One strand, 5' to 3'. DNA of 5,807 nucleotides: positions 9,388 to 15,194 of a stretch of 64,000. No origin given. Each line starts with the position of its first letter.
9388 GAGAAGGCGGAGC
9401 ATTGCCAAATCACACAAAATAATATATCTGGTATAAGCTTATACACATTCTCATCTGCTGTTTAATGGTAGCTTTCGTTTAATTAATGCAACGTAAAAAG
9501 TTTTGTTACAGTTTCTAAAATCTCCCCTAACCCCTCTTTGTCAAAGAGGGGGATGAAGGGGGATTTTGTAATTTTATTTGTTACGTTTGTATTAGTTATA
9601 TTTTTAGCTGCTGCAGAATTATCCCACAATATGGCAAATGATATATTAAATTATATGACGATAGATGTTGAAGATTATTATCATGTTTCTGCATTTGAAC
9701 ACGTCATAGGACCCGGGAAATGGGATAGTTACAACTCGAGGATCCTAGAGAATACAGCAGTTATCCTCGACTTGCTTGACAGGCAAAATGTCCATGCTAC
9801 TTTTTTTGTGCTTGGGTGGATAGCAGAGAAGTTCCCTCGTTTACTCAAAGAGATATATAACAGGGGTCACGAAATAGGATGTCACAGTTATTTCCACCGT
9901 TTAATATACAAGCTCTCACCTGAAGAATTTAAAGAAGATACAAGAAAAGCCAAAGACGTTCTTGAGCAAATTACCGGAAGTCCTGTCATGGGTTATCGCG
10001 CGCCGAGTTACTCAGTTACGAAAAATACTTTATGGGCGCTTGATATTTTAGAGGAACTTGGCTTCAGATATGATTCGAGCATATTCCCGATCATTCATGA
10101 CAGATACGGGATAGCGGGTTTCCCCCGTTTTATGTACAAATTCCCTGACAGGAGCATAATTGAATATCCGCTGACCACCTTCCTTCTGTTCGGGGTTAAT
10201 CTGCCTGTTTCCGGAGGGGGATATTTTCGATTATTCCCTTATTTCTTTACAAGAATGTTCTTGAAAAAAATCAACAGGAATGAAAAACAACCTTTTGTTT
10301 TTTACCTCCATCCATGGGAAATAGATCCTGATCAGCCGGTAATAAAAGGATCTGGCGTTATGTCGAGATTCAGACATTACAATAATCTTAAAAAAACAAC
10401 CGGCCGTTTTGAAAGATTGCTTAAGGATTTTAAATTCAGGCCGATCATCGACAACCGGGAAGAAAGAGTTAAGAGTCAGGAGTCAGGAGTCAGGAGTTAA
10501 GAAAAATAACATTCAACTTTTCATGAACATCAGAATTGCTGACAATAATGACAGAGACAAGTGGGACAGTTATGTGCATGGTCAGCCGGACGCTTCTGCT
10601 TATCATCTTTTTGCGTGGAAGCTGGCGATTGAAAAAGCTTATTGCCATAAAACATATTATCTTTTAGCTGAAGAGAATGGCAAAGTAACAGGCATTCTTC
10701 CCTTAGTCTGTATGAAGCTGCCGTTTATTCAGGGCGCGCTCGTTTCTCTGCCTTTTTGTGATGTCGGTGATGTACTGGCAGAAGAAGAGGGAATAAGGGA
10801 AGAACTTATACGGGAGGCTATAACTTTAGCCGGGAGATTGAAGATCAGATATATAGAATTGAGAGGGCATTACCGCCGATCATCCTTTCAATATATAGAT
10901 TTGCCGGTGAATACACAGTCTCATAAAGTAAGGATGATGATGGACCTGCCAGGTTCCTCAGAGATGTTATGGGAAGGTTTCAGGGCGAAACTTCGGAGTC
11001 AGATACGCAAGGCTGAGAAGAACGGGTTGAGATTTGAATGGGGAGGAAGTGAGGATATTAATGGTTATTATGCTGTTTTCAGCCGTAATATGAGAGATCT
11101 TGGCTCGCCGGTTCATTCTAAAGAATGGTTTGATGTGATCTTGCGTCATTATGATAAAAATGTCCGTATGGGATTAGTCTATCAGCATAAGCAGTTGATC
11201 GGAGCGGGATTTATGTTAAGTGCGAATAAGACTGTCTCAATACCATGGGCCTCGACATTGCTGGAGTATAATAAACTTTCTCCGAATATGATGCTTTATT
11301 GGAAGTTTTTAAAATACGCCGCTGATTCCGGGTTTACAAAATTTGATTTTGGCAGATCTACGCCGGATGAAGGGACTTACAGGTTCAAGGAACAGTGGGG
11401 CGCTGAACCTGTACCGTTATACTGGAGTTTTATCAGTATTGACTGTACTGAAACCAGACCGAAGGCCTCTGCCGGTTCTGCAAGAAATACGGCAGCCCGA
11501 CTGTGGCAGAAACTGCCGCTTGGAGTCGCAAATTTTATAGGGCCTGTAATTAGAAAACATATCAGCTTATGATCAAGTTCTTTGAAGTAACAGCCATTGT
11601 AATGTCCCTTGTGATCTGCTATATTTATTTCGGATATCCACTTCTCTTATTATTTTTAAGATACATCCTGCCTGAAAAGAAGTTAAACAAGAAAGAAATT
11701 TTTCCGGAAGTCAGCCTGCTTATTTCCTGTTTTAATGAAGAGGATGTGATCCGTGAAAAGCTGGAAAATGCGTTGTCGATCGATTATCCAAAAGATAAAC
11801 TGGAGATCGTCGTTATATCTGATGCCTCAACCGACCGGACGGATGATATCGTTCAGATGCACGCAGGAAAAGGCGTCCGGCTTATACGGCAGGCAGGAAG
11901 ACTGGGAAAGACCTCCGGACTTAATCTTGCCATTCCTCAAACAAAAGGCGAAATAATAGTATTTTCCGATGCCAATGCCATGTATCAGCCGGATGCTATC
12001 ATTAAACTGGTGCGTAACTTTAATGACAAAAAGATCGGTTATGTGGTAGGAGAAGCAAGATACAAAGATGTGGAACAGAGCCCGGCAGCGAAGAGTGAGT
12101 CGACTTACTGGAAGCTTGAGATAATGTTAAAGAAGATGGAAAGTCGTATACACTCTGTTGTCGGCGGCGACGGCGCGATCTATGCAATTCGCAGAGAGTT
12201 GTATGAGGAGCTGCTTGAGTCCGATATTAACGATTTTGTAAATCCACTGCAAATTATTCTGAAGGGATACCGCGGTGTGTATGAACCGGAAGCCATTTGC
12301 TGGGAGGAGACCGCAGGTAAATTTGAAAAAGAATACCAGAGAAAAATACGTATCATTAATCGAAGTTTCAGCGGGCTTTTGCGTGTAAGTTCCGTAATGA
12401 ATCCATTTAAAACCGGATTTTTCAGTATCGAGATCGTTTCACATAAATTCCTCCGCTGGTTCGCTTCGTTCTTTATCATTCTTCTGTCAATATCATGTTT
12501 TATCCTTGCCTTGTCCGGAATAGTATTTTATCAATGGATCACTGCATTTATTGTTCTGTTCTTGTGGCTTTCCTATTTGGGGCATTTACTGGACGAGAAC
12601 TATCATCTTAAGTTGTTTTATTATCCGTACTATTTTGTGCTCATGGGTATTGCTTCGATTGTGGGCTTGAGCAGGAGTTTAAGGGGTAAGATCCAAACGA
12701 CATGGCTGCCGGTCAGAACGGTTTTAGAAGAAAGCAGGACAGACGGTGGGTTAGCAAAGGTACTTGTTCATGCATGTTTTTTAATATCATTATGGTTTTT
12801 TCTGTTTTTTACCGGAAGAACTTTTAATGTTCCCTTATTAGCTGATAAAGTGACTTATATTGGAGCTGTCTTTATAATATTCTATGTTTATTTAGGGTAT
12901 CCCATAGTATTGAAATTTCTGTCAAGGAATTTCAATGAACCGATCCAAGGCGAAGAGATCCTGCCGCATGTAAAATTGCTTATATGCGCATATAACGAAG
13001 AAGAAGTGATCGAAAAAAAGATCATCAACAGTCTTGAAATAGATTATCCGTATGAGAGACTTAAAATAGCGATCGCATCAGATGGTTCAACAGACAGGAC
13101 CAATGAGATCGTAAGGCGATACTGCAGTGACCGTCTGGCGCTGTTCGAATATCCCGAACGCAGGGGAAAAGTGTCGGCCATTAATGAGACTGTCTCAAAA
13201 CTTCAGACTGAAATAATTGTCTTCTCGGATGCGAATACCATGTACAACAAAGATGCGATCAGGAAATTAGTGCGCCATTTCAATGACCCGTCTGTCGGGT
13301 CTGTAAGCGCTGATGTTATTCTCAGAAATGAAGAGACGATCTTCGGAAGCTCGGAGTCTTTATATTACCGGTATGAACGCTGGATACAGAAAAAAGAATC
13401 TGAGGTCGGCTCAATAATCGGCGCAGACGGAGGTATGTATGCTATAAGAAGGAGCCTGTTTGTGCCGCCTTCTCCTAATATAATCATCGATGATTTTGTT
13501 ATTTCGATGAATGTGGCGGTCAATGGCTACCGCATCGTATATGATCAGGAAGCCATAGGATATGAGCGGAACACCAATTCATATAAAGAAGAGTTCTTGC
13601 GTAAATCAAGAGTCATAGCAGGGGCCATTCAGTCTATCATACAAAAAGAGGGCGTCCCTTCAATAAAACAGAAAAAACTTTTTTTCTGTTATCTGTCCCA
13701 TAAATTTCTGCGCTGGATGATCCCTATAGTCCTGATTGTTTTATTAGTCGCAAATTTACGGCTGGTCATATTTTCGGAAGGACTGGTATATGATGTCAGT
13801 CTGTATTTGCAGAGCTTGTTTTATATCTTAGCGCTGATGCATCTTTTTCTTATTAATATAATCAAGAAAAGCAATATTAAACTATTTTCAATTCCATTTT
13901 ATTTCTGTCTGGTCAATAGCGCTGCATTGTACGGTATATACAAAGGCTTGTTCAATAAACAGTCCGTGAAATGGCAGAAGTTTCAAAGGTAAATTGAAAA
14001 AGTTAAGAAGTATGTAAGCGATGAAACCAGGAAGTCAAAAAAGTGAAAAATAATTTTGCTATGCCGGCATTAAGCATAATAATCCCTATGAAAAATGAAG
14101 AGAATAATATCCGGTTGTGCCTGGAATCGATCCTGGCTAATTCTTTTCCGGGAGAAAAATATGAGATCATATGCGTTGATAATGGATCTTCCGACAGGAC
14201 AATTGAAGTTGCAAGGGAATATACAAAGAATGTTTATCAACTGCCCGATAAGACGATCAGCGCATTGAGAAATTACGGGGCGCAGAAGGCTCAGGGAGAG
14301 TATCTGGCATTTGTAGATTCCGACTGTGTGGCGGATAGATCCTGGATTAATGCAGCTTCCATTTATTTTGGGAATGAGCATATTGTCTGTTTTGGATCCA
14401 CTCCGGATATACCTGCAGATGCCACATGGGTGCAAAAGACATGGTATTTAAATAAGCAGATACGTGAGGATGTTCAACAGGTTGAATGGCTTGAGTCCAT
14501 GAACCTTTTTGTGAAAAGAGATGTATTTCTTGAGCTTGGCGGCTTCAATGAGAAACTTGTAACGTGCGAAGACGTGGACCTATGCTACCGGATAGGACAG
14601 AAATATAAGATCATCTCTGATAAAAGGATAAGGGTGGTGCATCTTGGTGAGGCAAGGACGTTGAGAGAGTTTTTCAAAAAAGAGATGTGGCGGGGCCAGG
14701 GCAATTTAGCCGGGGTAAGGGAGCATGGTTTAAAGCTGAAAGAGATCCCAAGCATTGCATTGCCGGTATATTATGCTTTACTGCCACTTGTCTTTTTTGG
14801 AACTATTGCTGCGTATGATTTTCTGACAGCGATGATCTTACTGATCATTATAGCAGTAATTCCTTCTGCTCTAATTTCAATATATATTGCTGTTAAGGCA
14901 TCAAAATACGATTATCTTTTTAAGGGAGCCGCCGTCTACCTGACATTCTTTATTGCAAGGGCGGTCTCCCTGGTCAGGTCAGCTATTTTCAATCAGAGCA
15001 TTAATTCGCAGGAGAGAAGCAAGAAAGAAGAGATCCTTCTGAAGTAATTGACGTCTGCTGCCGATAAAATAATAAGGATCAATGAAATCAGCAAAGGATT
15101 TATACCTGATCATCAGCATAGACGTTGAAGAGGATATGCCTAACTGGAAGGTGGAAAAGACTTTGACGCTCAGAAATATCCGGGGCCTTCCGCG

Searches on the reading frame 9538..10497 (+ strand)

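Call 7: search_protein_families(library=ncbifam, proteins=[window:9538-10497:+], max_evalue=0.00001)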
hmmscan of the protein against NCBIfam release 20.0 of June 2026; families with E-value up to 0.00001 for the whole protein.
window:9538-10497:+ (320 aa): 9 families
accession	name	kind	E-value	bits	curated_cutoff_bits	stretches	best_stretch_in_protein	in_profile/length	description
TIGR03006.1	pepcterm_polyde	equivalog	2.1e-116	387.8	276.2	1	38-303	1-267/272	XrtA system polysaccharide deacetylase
TIGR02764.1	spore_ybaN_pdaB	equivalog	8.5e-22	77.9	237.4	1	71-176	19-121/191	polysaccharide deacetylase family sporulation protein PdaB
NF045821.1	PgAcgDacpgdA1_Bac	equivalog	5.4e-18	64.8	400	1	71-166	101-197/282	peptidoglycan-N-acetylglucosamine deacetylase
TIGR04243.1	nodulat_NodB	equivalog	1.1e-13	51.1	240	1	73-158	17-103/197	chitooligosaccharide deacetylase NodB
TIGR02884.1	spore_pdaA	equivalog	3.4e-13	49.8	298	1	72-176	51-153/224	delta-lactam-biosynthetic de-N-acetylase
TIGR02873.1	spore_ylxY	hypoth_equivalog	4.9e-13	48.9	391.5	1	74-164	101-191/268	probable sporulation protein, polysaccharide deacetylase family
NF045820.1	PgAcgDacpgdA_Strep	equivalog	1.5e-11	43.8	800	1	72-169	282-379/463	peptidoglycan-N-acetylglucosamine deacetylase PgdA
NF045822.1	PgAcgDacpgdA2_Bac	equivalog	3e-09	36.6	400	1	73-156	84-167/274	peptidoglycan-N-acetylglucosamine deacetylase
TIGR03212.1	uraD_N-term-dom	equivalog_domain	8.5e-06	25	424.6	0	77-182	83-184/297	allantoinase PuuE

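Call 77: search_protein_families(library=pfam, proteins=[window:9538-10497:+], max_evalue=0.01)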
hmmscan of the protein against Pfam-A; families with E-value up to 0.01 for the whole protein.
window:9538-10497:+ (320 aa): 4 families
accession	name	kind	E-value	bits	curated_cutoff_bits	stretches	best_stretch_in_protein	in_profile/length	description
PF11959.13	DUF3473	-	2.1e-46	157.6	29.6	1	180-303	1-125/130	Domain of unknown function (DUF3473)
PF01522.26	Polysacc_deac_1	-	8.8e-25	87.5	23.1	1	71-177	19-122/124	Polysaccharide deacetylase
PF10096.14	DUF2334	-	7.2e-06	26.2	26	1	97-261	53-190/203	Uncharacterized protein conserved in bacteria (DUF2334)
PF22537.1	WbmS-like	-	0.0035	17.8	27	1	75-196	15-124/186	Polysaccharide deacetylase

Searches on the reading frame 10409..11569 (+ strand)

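Call 7: search_protein_families(library=ncbifam, proteins=[window:10409-11569:+], max_evalue=0.00001)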
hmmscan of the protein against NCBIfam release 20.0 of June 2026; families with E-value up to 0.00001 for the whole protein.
window:10409-11569:+ (387 aa): 1 family
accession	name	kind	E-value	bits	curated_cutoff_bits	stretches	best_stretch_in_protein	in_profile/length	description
TIGR03019.1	pepcterm_femAB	equivalog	8e-87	291.4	260.35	1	51-385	2-329/330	FemAB family XrtA/PEP-CTERM system-associated protein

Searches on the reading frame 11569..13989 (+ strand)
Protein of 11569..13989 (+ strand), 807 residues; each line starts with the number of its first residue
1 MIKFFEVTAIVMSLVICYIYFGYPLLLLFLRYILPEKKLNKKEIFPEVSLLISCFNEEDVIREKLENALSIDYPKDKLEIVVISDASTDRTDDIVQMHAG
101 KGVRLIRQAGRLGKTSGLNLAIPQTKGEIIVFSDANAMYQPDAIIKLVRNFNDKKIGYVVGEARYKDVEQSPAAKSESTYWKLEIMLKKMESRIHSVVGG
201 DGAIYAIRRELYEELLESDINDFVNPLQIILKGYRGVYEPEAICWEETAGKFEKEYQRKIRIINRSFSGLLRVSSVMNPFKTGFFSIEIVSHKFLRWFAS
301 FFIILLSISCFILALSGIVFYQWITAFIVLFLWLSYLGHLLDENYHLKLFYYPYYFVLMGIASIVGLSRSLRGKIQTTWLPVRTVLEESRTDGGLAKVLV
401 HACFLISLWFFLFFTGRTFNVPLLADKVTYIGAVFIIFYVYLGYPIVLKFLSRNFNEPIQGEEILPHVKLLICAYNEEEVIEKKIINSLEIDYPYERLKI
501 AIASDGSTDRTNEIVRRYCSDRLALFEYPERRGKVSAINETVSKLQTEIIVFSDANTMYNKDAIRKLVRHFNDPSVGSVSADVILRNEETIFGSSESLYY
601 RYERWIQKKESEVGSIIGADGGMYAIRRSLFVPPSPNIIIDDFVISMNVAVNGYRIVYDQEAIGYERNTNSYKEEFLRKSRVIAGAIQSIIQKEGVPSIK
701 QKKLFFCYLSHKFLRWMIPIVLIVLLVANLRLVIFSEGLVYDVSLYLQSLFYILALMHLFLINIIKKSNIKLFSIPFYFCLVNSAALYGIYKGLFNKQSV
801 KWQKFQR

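Call 7: search_protein_families(library=ncbifam, proteins=[window:11569-13989:+], max_evalue=0.00001)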
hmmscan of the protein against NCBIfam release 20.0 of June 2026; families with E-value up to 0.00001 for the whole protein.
window:11569-13989:+ (807 aa): 24 families
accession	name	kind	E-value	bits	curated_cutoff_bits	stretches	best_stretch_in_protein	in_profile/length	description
TIGR03937.1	PgaC_IcaA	equivalog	5.6e-49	167.2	422.3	2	462-759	41-344/407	poly-beta-1,6-N-acetyl-D-glucosamine synthase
TIGR03965.1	mycofact_glyco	equivalog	3e-26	92.3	280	2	41-161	70-189/467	mycofactocin biosynthesis glycosyltransferase MftF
TIGR04242.1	nodulat_NodC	equivalog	3.8e-26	92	550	2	458-590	40-175/395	chitooligosaccharide synthase NodC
TIGR03111.1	glyc2_xrt_Gpos1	hypoth_equivalog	2e-22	79.6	363.95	2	27-156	30-162/439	TIGR03111 family XrtG-associated glycosyltransferase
TIGR03469.1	HpnB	hypoth_equivalog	1.4e-19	70.4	379.25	2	457-589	35-178/386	hopene-associated glycosyltransferase HpnB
TIGR03030.1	CelA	equivalog_domain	1.2e-18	66.5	699.1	2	375-511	37-177/714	UDP-forming cellulose synthase catalytic subunit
NF041875.1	EPS_EpsD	equivalog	1.2e-16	61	370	1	48-173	1-127/325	exopolysaccharide biosynthesis glycosyltransferase EpsD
NF041865.1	EpsU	equivalog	1.6e-16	60.3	700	2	440-573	13-149/394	exopolysaccharide biosynthesis GT2 family glycosyltransferase EpsU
NF008558.0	PRK11498.1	equivalog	2.4e-16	58.8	992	2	40-136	267-362/872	UDP-forming cellulose synthase catalytic subunit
NF047683.1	TeichurnBiosyTuaG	equivalog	1.8e-15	57.3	400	2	46-159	6-119/252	teichuronic acid biosynthesis protein TuaG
NF050050.1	ProtGlycPglI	equivalog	1.1e-14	54.6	500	1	46-153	2-110/306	GalNAc(5)-diNAcBac-PP-undecaprenol beta-1,3-glucosyltransferase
NF007482.0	PRK10073.1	equivalog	2.9e-14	52.8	423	1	45-154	5-113/334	glycosyltransferase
TIGR04182.1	glyco_TIGR04182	equivalog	8.7e-14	51.6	325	1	47-171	1-116/293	S-layer glycoprotein N-glycosyltransferase AglJ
NF038299.1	EPS_HpsN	equivalog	2.9e-13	49.5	425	1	46-163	1-119/317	hormogonium polysaccharide biosynthesis glycosyltransferase HpsN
TIGR04283.1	glyco_like_mftF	equivalog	6.9e-13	48.7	182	1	48-215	1-151/221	TIGR04283 family arsenosugar biosynthesis glycosyltransferase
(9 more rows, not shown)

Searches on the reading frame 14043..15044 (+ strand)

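Call 8: search_protein_families(library=ncbifam, proteins=[window:14043-15044:+], max_evalue=0.00001)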
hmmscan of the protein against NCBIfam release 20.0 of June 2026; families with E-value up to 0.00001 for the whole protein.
window:14043-15044:+ (334 aa): 16 families
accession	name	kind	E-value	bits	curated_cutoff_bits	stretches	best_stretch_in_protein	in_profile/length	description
TIGR03965.1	mycofact_glyco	equivalog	9.5e-32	110.5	280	1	8-246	74-322/467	mycofactocin biosynthesis glycosyltransferase MftF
TIGR04283.1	glyco_like_mftF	equivalog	2.5e-23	82.9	182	1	10-191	1-176/221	TIGR04283 family arsenosugar biosynthesis glycosyltransferase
NF041875.1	EPS_EpsD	equivalog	1.7e-20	73.7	370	1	10-189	1-195/325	exopolysaccharide biosynthesis glycosyltransferase EpsD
NF007482.0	PRK10073.1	equivalog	4.7e-16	58.7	423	1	7-95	5-96/334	glycosyltransferase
TIGR03937.1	PgaC_IcaA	equivalog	1.3e-14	54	422.3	1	6-100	43-141/407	poly-beta-1,6-N-acetyl-D-glucosamine synthase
NF038302.1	EPS_HpsE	equivalog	3.4e-12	46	300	1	10-113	3-114/307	hormogonium polysaccharide biosynthesis glycosyltransferase HpsE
TIGR03111.1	glyc2_xrt_Gpos1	hypoth_equivalog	4.8e-12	45.4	363.95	1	6-157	47-200/439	TIGR03111 family XrtG-associated glycosyltransferase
NF041394.1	GtaseAglG_Halo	equivalog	2.3e-11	43.6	440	1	21-188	16-201/304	glucosyl-dolichyl phosphate glucuronosyltransferase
NF038299.1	EPS_HpsN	equivalog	1e-10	41.1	425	1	8-109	1-106/317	hormogonium polysaccharide biosynthesis glycosyltransferase HpsN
NF047683.1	TeichurnBiosyTuaG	equivalog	9.2e-10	38.6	400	1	7-103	5-105/252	teichuronic acid biosynthesis protein TuaG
TIGR03469.1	HpnB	hypoth_equivalog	1.7e-09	37.2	379.25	1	6-64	42-99/386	hopene-associated glycosyltransferase HpnB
NF050819.1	PolSacchBiosHfsG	equivalog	1.3e-08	34.4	500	1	6-202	10-218/302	polysaccharide biosynthesis protein HfsG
NF053739.1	GlytfEpsEBac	equivalog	3.3e-08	32.8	450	1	8-96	1-94/265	glycosyltransferase EpsE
NF010496.0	PRK13915.1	equivalog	1.3e-06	27.8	262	1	9-94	32-126/307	glucosyl-3-phosphoglycerate synthase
NF047588.1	GlcsyltransPgfSStrep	equivalog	4.6e-06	26.1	500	0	10-92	3-85/308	glycosyltransferase PgfS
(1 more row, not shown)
